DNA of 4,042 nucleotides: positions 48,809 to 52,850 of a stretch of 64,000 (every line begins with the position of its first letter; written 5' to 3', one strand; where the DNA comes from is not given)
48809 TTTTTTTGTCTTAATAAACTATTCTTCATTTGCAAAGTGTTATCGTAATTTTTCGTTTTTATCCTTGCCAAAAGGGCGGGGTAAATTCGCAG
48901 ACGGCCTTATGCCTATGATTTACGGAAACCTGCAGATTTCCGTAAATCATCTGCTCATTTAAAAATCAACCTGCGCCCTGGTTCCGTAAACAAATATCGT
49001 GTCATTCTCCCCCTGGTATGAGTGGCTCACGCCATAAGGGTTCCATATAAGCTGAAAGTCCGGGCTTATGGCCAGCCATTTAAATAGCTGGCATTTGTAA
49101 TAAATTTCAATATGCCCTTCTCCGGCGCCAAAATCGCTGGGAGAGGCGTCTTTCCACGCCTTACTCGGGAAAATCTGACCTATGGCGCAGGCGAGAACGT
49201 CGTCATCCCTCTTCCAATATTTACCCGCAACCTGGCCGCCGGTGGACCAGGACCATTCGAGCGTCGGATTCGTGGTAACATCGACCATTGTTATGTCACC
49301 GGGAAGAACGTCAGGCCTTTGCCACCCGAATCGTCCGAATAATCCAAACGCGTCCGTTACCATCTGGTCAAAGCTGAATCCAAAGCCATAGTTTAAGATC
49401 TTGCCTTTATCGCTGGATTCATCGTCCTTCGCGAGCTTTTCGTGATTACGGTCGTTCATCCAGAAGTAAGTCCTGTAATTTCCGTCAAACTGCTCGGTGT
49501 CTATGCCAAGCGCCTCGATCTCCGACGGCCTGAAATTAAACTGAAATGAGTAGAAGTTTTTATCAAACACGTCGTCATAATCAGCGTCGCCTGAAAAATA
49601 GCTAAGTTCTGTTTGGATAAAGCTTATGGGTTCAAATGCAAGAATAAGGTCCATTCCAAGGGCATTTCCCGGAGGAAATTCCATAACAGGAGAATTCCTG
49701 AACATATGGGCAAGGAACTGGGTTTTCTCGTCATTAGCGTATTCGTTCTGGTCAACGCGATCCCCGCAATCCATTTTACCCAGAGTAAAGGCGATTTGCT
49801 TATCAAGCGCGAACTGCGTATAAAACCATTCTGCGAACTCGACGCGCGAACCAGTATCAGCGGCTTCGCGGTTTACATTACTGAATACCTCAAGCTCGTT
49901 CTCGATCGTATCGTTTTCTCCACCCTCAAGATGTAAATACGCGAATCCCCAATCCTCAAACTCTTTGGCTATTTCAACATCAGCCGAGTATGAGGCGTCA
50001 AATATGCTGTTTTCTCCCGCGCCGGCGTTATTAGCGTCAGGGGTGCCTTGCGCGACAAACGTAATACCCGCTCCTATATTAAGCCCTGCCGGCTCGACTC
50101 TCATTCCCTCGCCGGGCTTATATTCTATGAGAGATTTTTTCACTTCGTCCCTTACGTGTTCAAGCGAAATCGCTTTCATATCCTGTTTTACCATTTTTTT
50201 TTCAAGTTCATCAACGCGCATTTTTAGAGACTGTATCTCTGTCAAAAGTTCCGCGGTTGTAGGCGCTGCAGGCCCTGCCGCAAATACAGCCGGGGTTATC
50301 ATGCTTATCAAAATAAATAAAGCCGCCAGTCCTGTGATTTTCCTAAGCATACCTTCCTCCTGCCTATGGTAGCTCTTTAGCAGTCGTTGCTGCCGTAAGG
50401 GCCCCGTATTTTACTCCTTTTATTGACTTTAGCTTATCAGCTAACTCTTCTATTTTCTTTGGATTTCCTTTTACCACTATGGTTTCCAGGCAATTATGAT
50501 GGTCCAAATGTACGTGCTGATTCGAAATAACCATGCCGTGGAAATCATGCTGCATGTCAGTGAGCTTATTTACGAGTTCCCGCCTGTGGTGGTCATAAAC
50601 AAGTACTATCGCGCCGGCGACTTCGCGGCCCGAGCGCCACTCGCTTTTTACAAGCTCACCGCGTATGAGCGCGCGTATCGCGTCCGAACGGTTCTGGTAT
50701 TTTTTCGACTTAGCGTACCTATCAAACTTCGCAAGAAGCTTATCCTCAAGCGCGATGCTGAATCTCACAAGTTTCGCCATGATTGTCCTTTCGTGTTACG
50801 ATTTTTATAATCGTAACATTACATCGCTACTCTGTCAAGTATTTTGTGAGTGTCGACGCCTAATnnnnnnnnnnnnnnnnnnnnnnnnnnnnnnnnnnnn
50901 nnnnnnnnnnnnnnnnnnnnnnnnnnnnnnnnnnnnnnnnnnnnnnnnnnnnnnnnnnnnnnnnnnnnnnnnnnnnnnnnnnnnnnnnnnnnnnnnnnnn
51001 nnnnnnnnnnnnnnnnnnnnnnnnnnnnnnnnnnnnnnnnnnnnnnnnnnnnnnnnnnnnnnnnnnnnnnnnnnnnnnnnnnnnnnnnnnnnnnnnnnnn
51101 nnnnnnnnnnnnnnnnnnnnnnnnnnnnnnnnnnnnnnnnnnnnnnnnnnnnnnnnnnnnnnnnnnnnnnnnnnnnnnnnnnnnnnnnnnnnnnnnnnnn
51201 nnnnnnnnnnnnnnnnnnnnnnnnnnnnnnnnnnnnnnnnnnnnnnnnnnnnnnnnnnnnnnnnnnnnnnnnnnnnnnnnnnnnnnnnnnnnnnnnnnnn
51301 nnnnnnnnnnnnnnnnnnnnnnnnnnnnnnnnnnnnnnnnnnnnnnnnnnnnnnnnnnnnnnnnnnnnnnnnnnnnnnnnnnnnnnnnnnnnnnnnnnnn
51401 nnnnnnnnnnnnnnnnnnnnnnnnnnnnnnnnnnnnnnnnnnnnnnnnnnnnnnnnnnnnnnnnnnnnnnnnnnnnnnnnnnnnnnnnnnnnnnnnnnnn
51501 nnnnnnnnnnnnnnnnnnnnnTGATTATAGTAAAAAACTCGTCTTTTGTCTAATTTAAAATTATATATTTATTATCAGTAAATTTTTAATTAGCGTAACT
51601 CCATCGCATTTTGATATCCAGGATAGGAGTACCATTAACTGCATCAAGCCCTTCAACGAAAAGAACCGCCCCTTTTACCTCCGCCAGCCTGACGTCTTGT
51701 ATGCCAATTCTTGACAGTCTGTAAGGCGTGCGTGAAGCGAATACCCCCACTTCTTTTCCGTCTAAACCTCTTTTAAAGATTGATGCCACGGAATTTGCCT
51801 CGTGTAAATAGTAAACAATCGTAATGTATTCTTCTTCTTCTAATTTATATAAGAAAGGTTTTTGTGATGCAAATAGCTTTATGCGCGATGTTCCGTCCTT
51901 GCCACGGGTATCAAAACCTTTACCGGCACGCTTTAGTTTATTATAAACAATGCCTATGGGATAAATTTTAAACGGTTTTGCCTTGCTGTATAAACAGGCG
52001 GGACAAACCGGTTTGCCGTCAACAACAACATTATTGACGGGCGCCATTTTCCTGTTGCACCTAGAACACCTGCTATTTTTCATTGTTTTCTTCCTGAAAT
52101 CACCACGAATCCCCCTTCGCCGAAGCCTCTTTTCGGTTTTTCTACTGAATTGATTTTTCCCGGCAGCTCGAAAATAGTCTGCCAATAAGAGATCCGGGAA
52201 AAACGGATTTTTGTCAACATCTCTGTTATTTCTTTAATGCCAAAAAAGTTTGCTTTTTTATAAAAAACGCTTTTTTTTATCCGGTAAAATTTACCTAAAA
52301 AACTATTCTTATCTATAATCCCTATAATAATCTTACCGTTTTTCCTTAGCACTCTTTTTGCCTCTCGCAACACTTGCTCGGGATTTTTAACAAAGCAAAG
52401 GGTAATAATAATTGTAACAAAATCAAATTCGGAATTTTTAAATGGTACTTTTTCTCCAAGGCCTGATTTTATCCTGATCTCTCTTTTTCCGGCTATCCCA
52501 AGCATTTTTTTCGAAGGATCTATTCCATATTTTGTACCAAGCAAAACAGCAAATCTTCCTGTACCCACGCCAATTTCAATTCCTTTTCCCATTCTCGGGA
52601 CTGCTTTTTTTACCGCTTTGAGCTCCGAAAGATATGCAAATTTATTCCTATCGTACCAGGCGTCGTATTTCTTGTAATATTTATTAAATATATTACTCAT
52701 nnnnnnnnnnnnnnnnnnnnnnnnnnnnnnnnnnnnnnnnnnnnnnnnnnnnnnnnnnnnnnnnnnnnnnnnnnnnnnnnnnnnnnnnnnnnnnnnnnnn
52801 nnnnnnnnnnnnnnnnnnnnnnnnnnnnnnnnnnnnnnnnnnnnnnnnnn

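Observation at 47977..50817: NikR-associated nickel acquisition module with an outer-membrane porin and two distinct palindromic operator candidates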

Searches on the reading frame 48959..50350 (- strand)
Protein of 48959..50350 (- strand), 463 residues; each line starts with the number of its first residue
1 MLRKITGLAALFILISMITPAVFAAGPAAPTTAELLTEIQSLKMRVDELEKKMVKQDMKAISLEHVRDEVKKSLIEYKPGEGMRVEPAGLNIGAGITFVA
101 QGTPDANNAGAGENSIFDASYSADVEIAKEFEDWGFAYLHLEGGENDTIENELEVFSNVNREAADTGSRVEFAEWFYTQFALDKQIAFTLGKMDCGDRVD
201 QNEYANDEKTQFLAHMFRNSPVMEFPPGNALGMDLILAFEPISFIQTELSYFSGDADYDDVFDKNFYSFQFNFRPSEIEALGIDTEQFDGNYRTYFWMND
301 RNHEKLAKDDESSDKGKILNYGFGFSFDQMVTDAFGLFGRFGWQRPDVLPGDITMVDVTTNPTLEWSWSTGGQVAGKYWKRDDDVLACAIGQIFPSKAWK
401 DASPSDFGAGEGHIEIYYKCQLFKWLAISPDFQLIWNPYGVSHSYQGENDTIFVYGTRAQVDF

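Call 3: search_protein_families(library=pfam, proteins=[window:48959-50350:-], max_evalue=0.01)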
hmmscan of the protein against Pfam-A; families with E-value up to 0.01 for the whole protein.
window:48959-50350:- (463 aa): 1 family
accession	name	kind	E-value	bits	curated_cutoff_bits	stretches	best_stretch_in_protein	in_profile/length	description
PF04966.18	OprB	-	3.8e-22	79.6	22.9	1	152-463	44-372/372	Carbohydrate-selective porin, OprB family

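Call 5: search_protein_families(library=ncbifam, proteins=[window:48959-50350:-], max_evalue=1)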
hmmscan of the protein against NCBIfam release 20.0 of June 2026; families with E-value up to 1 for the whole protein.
window:48959-50350:- (463 aa): 1 family
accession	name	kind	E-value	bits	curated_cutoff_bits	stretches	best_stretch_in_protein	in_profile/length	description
NF033921.0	por_somb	subfamily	0.0073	15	100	1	413-463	440-485/485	iron uptake porin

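Call 30: find_related_loci(query=window:48959-50350:-, collection=metagenome_contigs, flank=3500)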
Query window:48959-50350:- (463 aa) in metagenome_contigs; peptide patterns used: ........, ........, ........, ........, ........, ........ (x = any residue, [..] = any of these).
34 stretches matched a pattern; 6 encode a relative of the query (tblastn E <= 1e-3); 6 distinct loci.
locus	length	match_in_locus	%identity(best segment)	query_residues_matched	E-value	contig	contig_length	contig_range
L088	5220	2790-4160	48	13-463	9e-143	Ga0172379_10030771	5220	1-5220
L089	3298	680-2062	48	1-463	8e-147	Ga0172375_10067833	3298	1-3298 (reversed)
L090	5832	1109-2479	48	13-463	2e-140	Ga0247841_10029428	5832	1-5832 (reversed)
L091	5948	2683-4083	49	3-463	2e-137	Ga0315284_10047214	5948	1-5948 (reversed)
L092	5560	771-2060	51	36-463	3e-132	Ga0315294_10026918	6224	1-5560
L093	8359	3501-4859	48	13-463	1e-139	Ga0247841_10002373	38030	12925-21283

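Call 88: search_protein_families(library=pfam, proteins=[L090:2507-2785:+, L090:2789-3100:+, L089:2088-2768:+, L089:2771-3106:+], max_evalue=0.001)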
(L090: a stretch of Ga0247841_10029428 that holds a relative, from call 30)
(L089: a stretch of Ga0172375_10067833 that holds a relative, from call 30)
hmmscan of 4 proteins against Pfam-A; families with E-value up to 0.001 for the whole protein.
L090:2507-2785:+ (92 aa): 0 families

L090:2789-3100:+ (103 aa): 0 families

L089:2088-2768:+ (226 aa): 2 families
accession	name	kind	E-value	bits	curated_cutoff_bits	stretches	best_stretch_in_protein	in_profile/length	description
PF01891.21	CbiM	-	8.7e-63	212.3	23.1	1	2-220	1-205/205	Cobalt uptake substrate-specific transmembrane region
PF12822.12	ECF_trnsprt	-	1.3e-06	29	30.7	1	42-212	5-167/169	ECF transporter, substrate-specific component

L089:2771-3106:+ (111 aa): 1 family
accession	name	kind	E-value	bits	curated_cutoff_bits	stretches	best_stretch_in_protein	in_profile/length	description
PF13190.11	PDGLE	-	6.8e-11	42.3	27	1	7-107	3-101/102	PDGLE domain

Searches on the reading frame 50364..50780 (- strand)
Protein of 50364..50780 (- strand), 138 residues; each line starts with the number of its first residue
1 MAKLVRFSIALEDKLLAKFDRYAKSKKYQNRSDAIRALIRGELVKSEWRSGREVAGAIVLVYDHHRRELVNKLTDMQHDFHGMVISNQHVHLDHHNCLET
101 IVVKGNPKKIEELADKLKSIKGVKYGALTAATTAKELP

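Call 3: search_protein_families(library=pfam, proteins=[window:50364-50780:-], max_evalue=0.01)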
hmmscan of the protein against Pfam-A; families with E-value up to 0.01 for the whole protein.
window:50364-50780:- (138 aa): 2 families
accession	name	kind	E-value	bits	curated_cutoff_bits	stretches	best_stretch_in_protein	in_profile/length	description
PF08753.17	NikR_C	-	1e-33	115.8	22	1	55-129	1-75/77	NikR C terminal nickel binding domain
PF01402.27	RHH_1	-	1.2e-06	28.7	20.5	1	6-42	1-36/39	Ribbon-helix-helix protein, copG family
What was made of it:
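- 50364..50780 (-): nikR, the nickel-responsive ribbon-helix-helix repressor (138 aa). NikR_C and RHH_1 (call 3).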

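Call 5: search_protein_families(library=ncbifam, proteins=[window:50364-50780:-], max_evalue=1)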
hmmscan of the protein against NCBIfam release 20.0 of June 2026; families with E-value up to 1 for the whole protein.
window:50364-50780:- (138 aa): 10 families
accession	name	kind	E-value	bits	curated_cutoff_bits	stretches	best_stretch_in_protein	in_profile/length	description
NF003381.0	PRK04460.1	equivalog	1.5e-53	180.6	105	1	1-137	1-138/139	nickel-responsive transcriptional regulator NikR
NF001884.0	PRK00630.1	subfamily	3.6e-41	140.7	119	1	2-135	8-145/148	nickel responsive regulator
NF002169.0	PRK01002.1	subfamily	1.9e-39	134.8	111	1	2-137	2-139/141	nickel responsive regulator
NF002815.0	PRK02967.1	equivalog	1.5e-37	128.7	83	1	6-132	3-131/139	nickel-responsive transcriptional regulator NikR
TIGR02793.1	nikR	equivalog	2.9e-33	114.9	175.45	1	6-129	2-126/129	nickel-responsive transcriptional regulator NikR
NF053762.1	aCcr1_fam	equivalog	1.9e-05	24.4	60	1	11-38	7-33/38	aCcr1 family cell cycle regulator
TIGR03959.1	hyd_TM1266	equivalog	0.026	14.3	60.8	1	77-125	22-71/76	TM1266 family iron-only hydrogenase system putative regulator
NF058555.1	TransRegCdrSHalo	equivalog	0.036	14.1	100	1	24-43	21-40/61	transcriptional regulator CdrS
NF008709.0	PRK11713.7-4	equivalog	0.1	12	292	1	36-109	15-88/246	16S rRNA (uracil(1498)-N(3))-methyltransferase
NF047976.1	lactonase_AhlS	equivalog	0.18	10.9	475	1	69-117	90-139/276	AhlS family quorum-quenching N-acyl homoserine lactonase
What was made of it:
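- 50364..50780 (-): NCBIfam NikR equivalog, 180.6 bits (call 5).
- Checked: nikR, 50364-50780: NikR_C E 1e-33 plus RHH_1, and the NCBIfam NikR equivalog at 180.6 bits against a cut-off of 105 (calls 3, 5).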

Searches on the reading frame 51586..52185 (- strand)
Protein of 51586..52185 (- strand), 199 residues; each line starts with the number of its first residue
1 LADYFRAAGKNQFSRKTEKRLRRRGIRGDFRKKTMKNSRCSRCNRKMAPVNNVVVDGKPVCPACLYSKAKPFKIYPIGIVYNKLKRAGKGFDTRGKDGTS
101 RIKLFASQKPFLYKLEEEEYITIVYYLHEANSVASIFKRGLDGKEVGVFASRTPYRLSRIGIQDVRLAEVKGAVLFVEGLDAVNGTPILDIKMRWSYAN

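Call 3: search_protein_families(library=pfam, proteins=[window:51586-52185:-], max_evalue=0.01)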
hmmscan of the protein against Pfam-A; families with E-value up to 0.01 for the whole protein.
window:51586-52185:- (199 aa): 1 family
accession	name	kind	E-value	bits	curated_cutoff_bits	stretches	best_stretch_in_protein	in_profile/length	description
PF01980.22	TrmO_N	-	2.2e-21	76.7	26.8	1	99-193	13-110/116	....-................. O N-terminal domain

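Call 5: search_protein_families(library=ncbifam, proteins=[window:51586-52185:-], max_evalue=1)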
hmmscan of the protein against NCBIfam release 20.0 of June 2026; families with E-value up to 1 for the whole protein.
window:51586-52185:- (199 aa): 1 family
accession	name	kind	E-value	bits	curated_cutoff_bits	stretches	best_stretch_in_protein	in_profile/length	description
TIGR00104.1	tRNA_TsaA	equivalog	3.8e-21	75.8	93.25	1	72-194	4-131/143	tRNA (N6-threonylcarbamoyladenosine(37)-N6)-methyltransferase TrmO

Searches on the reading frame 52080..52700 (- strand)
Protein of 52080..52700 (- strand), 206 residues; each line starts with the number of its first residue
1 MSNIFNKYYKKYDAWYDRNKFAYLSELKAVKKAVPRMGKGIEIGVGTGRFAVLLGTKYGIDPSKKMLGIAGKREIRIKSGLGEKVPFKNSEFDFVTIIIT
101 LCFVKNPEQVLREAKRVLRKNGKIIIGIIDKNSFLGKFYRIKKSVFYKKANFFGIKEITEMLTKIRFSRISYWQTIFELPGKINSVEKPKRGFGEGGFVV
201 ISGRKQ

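Call 3: search_protein_families(library=pfam, proteins=[window:52080-52700:-], max_evalue=0.01)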
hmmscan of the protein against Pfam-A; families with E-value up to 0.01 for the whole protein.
window:52080-52700:- (206 aa): 7 families
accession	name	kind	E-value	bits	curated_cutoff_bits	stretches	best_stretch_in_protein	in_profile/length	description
PF08241.18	Methyltransf_11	-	2.6e-18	66.9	21.2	1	42-126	2-95/95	Methyltransferase domain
PF13649.12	Methyltransf_25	-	6.7e-12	46.4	27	1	42-122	3-97/97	Methyltransferase domain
PF13489.12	Methyltransf_23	-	2.5e-10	40.8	27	1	35-164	21-156/164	Methyltransferase domain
PF08242.18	Methyltransf_12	-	5.9e-09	37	30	1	41-124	1-98/98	Methyltransferase domain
PF13847.12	Methyltransf_31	-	2e-08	34.5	27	1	41-161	8-140/145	Methyltransferase domain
PF01209.24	Ubie_methyltran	-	2.9e-06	27.3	20.1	1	61-126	79-151/233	ubiE/COQ5 methyltransferase family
PF07021.18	MetW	-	0.00079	19.5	21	1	27-120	4-104/193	Methionine biosynthesis protein MetW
